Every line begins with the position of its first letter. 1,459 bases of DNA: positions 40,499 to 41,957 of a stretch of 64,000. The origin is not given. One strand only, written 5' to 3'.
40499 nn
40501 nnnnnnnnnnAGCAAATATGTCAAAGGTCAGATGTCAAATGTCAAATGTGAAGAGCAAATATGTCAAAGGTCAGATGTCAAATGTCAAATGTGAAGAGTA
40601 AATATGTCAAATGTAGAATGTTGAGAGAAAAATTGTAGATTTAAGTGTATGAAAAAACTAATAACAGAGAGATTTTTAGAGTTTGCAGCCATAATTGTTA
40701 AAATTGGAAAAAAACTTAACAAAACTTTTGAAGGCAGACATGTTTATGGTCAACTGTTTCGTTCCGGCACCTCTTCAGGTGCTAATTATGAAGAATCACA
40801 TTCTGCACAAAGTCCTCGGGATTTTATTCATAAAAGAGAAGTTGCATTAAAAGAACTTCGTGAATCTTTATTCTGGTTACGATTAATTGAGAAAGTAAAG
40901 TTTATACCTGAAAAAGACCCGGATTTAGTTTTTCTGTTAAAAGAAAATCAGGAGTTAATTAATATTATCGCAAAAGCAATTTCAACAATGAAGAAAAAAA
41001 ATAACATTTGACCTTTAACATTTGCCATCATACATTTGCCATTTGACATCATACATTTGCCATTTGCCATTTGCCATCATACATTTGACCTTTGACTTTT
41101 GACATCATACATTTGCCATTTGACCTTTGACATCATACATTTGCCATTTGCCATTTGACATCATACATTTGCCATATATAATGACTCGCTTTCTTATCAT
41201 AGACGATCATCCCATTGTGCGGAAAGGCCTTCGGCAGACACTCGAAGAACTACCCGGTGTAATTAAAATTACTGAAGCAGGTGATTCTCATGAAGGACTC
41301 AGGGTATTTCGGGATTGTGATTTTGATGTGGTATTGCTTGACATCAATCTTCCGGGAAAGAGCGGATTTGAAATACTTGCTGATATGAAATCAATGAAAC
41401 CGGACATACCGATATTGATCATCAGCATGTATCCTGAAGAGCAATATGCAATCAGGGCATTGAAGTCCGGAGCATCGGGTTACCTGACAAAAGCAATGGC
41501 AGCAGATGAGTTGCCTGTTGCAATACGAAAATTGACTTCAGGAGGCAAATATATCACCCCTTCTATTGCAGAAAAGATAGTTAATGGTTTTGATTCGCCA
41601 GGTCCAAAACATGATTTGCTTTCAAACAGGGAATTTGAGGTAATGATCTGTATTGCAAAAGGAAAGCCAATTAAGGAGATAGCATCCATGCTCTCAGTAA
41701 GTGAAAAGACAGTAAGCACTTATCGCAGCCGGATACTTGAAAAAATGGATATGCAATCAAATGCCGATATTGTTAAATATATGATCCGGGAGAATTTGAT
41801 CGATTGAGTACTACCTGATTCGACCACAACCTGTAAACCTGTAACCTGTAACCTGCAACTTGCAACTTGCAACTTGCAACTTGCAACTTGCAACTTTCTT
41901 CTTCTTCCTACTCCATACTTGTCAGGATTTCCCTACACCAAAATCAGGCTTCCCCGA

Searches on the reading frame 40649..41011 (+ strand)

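Call 59: search_protein_families(library=pfam, proteins=[window:40649-41011:+], max_evalue=0.0001)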
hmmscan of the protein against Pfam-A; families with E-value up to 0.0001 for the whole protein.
window:40649-41011:+ (120 aa): 1 family
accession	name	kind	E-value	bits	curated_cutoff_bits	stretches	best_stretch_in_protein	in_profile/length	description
PF05635.17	23S_rRNA_IVP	-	1e-12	48.7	33.8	1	7-106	7-103/106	23S rRNA-intervening sequence protein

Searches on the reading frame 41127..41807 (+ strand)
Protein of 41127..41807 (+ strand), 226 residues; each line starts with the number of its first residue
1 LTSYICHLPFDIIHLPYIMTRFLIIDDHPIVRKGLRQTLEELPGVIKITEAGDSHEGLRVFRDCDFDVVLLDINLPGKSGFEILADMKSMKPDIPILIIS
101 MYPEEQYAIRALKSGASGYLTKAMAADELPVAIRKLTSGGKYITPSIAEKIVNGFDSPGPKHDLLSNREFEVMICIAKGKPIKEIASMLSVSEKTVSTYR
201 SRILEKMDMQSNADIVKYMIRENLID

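Call 3: search_protein_families(library=pfam, proteins=[window:41127-41807:+], max_evalue=0.01)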
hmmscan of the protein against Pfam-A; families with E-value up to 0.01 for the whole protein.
window:41127-41807:+ (226 aa): 6 families
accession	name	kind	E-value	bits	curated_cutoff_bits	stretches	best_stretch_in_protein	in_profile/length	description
PF00072.30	Response_reg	-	5.6e-28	97.8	30.2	1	23-133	2-110/111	Response regulator receiver domain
PF00196.25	GerE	-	2.4e-17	62.7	23.5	1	164-218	2-56/57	Bacterial regulatory proteins, luxR family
PF08281.18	Sigma70_r4_2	-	1.9e-06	27.8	25.7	1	165-207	11-54/54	Sigma-70, region 4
PF13384.12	HTH_23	-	0.0011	19.1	24.6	1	172-203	10-41/50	Homeodomain-like domain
PF04545.22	Sigma70_r4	-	0.0046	16.9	24.1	1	178-207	19-48/50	Sigma-70, region 4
PF13518.12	HTH_28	-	0.0073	16.8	25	0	171-203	4-36/52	Helix-turn-helix domain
